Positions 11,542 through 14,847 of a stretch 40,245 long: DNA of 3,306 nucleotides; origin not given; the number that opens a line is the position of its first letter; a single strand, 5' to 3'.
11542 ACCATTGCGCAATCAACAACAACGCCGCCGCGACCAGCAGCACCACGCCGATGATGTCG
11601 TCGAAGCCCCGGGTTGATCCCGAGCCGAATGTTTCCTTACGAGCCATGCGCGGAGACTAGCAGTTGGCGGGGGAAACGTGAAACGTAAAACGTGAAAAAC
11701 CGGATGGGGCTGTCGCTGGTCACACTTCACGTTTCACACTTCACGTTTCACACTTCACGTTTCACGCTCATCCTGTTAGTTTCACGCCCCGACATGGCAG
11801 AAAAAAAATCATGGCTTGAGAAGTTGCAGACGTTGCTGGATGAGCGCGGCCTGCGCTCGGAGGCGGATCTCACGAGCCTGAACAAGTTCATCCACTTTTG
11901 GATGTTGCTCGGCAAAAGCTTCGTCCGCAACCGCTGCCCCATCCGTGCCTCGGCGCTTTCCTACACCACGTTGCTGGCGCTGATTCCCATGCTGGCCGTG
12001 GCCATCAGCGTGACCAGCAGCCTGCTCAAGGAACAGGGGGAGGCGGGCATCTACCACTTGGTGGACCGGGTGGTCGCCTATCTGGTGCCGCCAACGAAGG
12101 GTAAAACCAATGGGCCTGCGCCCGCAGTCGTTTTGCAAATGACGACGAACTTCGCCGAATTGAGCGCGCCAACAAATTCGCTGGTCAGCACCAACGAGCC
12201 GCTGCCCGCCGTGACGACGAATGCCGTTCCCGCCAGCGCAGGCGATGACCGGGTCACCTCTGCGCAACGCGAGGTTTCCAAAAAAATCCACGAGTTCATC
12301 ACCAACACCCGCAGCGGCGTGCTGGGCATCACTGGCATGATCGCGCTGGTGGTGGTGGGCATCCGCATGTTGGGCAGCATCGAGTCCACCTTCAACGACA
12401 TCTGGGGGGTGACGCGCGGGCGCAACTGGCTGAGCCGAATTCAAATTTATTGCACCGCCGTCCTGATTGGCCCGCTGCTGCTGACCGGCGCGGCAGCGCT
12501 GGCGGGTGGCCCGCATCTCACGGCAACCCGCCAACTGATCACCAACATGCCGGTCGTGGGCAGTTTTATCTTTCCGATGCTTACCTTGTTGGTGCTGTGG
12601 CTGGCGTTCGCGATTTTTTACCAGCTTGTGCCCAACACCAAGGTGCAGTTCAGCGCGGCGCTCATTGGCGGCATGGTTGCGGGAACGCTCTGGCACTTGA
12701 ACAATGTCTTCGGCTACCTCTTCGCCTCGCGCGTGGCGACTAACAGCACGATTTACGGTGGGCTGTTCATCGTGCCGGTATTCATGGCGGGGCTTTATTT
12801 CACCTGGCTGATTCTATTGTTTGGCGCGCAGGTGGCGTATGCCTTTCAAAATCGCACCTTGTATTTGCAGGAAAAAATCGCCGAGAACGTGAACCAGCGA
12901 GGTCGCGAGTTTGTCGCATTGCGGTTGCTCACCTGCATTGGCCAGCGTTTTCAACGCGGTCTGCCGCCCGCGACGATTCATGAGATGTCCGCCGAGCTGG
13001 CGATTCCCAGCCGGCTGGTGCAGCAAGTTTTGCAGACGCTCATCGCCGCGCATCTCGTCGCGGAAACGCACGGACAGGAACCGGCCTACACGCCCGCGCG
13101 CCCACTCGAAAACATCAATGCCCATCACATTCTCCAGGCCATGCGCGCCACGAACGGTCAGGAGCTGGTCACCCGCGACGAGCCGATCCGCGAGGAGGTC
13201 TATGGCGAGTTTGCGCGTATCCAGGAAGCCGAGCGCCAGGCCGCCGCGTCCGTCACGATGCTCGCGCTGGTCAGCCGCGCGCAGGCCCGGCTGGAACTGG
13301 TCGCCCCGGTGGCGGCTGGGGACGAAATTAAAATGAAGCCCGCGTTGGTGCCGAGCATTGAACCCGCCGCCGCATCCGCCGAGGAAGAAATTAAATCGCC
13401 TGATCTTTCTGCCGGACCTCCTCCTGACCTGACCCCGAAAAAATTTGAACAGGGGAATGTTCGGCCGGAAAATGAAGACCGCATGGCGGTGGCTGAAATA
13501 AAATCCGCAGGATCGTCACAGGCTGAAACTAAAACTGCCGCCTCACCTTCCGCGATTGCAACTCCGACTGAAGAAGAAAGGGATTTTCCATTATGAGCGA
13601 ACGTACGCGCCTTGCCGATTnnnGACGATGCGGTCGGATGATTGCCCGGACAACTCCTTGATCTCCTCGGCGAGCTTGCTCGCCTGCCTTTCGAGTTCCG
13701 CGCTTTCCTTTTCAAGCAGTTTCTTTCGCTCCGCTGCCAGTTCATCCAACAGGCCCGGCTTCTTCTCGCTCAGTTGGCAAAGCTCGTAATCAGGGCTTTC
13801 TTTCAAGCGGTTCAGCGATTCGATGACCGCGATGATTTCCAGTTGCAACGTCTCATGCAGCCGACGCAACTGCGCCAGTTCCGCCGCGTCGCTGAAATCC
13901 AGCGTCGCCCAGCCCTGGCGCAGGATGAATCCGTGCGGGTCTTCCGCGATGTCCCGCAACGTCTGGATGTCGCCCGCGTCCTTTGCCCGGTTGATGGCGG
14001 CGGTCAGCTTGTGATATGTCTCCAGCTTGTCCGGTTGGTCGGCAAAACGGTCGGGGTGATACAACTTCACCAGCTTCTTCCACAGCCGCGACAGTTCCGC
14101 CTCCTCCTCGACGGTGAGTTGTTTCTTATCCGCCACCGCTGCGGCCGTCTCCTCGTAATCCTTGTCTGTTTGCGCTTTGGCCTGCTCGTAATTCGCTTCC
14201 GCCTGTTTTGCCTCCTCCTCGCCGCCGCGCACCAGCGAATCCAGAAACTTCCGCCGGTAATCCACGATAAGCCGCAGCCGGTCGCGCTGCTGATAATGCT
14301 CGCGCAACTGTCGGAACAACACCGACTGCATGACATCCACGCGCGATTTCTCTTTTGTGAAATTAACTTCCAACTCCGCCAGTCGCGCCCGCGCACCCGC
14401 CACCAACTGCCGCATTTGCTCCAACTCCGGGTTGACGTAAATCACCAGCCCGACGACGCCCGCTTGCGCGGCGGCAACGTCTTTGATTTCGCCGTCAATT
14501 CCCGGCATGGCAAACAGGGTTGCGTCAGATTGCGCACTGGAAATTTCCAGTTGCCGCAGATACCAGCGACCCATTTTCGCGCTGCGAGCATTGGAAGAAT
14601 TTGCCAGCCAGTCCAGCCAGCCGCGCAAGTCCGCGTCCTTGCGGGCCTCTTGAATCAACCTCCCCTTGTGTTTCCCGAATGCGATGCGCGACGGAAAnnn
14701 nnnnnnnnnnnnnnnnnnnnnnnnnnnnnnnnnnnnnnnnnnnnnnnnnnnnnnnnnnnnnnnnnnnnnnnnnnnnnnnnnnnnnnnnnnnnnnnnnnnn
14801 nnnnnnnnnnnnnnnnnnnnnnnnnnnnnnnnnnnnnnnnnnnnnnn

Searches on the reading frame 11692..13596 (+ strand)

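Call 56: search_protein_families(library=pfam, proteins=[window:11692-13596:+], max_evalue=0.00001)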
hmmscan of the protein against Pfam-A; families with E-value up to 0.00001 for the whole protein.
window:11692-13596:+ (634 aa): 2 families
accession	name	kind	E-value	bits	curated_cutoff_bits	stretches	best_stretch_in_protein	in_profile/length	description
PF03631.20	Virul_fac_BrkB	-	1.3e-39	136.9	33.7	2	191-388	56-258/259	Virulence factor BrkB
PF02082.26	Rrf2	-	3.5e-06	27.6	30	1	409-488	8-85/132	Iron-dependent Transcriptional regulator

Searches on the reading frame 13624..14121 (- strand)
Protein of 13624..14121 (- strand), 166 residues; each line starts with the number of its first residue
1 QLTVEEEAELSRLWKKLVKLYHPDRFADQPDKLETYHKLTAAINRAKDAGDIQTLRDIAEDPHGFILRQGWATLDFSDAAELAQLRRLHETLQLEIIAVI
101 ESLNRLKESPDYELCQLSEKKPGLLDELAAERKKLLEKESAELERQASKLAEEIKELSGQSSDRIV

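Call 53: search_protein_families(library=pfam, proteins=[window:13624-14121:-], max_evalue=10)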
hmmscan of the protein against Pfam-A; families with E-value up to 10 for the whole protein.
seq(166 aa): 8 families
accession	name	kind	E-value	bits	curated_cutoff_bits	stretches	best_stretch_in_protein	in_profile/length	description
PF00226.36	DnaJ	-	0.00034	21.1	27.8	1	7-44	14-51/63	DnaJ domain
PF08703.15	PLC-beta_C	-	0.005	16.8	27.6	1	86-157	189-260/272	PLC-beta C terminal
PF17383.7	kleA_kleC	-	0.033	14.9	25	1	122-164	13-57/76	Uncharacterized KorC regulated protein A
PF04977.20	DivIC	-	0.059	13.6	28.9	1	133-160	26-54/80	Septum formation initiator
PF13942.11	Lipoprotein_20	-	0.12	12.8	27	1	81-149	98-164/175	YfhG lipoprotein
PF05615.18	THOC7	-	0.2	12.4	28.7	0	5-158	16-100/136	Tho complex subunit 7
PF03961.19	FapA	-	1.6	8.7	31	1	84-157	153-229/272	Flagellar Assembly Protein A beta solenoid domain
PF01920.25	Prefoldin_2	-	5.3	7.5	27.6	0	130-158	68-96/106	Prefoldin subunit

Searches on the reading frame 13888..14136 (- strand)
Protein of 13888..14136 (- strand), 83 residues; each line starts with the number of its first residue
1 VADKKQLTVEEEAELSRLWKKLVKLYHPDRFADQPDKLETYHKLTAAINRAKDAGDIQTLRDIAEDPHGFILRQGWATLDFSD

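Call 69: search_solved_structures(query=A7, max_evalue=1, show_alignments=2)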
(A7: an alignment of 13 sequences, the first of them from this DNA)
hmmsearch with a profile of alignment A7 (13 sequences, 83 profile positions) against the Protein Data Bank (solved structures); distinct sequences matched with E-value up to 1: 29.
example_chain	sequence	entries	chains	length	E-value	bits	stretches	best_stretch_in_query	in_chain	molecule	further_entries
9dzw_A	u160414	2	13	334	0.0051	19.9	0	35-67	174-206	CalC6_3 with DHR extension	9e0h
9dze_K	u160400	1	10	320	0.0085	19.2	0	44-67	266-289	pD5-14 B component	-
2lo1_A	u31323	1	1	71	0.019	18.1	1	11-51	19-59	DnaJ homolog subfamily A member 1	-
9dze_A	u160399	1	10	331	0.019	18.1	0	43-67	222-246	pD5-14 A component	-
8e2o_A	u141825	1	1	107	0.022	17.9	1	11-49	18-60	Isoform 2 of DnaJ homolog subfamily A member 1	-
2m6y_A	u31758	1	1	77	0.026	17.7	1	11-51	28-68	DnaJ homolog subfamily A member 1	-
7kak_D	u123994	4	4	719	0.028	17.6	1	10-45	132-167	Protein transport protein Sec63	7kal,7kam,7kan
6iws_A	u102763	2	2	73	0.035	17.3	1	11-49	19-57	DnaJ homolog subfamily A member 3, mitochondrial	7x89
2dn9_A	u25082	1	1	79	0.045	16.9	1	11-49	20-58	DnaJ homolog subfamily A member 3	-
1bqz_A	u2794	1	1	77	0.053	16.7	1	9-47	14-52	DNAJ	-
7zhs_A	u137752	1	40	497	0.077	16.2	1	11-39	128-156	Ubiquitin-like protein SMT3,DnaJ homolog subfamily A member 2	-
1fpo_A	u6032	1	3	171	0.087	16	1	14-53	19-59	CHAPERONE PROTEIN HSCB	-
1xbl_A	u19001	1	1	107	0.09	15.9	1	10-46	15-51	DNAJ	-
5nro_B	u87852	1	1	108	0.091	15.9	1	10-46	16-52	Chaperone protein DnaJ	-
1bq0_A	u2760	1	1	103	0.098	15.8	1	10-47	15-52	DNAJ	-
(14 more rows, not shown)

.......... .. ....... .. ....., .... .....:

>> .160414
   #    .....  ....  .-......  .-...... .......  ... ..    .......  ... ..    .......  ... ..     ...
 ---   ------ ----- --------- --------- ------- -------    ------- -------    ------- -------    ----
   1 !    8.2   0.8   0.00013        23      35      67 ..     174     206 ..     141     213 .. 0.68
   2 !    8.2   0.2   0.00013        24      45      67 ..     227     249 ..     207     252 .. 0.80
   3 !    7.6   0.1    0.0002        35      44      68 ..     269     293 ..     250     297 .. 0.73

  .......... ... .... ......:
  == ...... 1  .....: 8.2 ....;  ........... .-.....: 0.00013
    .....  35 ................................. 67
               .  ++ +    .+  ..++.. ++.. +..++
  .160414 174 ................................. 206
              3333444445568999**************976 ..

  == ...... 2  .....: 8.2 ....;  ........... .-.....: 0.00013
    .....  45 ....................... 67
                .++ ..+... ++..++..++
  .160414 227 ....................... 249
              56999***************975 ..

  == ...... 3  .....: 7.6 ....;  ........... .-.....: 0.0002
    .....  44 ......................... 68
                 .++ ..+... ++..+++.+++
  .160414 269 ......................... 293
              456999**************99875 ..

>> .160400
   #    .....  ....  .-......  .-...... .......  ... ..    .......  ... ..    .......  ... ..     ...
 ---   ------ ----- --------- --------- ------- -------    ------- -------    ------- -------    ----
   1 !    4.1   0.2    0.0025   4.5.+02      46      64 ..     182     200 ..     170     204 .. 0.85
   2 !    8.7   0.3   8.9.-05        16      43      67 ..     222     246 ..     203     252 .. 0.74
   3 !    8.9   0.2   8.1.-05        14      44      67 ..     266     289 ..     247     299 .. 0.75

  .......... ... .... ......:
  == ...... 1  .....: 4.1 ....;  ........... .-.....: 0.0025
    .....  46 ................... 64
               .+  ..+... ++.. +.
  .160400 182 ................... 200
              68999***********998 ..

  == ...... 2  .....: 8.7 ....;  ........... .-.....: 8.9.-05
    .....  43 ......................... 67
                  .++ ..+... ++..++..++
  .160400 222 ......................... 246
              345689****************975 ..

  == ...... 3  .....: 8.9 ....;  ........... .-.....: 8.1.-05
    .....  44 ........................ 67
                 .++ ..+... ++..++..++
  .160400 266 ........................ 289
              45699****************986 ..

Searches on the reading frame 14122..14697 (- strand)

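Call 53: search_protein_families(library=pfam, proteins=[window:14122-14697:-], max_evalue=10)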
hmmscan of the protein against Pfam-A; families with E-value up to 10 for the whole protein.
seq(192 aa): 6 families
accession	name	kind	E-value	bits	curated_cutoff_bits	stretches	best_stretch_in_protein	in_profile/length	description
PF03114.23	BAR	-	0.0029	17.7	28.5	1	117-179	121-191/234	BAR domain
PF01366.23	PRTP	-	0.013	14.1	24.6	1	87-182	356-447/656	Herpesvirus processing and transport protein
PF20600.3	ExoX-like_C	-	0.13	12.1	26.5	1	7-17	3-13/30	Exodeoxyribonuclease X-like C-terminal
PF21018.2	BipA_C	-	0.14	12.4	23.8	1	86-124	26-64/110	TypA/BipA C-terminal domain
PF09843.14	DUF2070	-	0.16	10.7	30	1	82-135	486-539/561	Predicted membrane protein (DUF2070)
PF04102.17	SlyX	-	0.44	11.7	30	1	104-160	3-59/67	SlyX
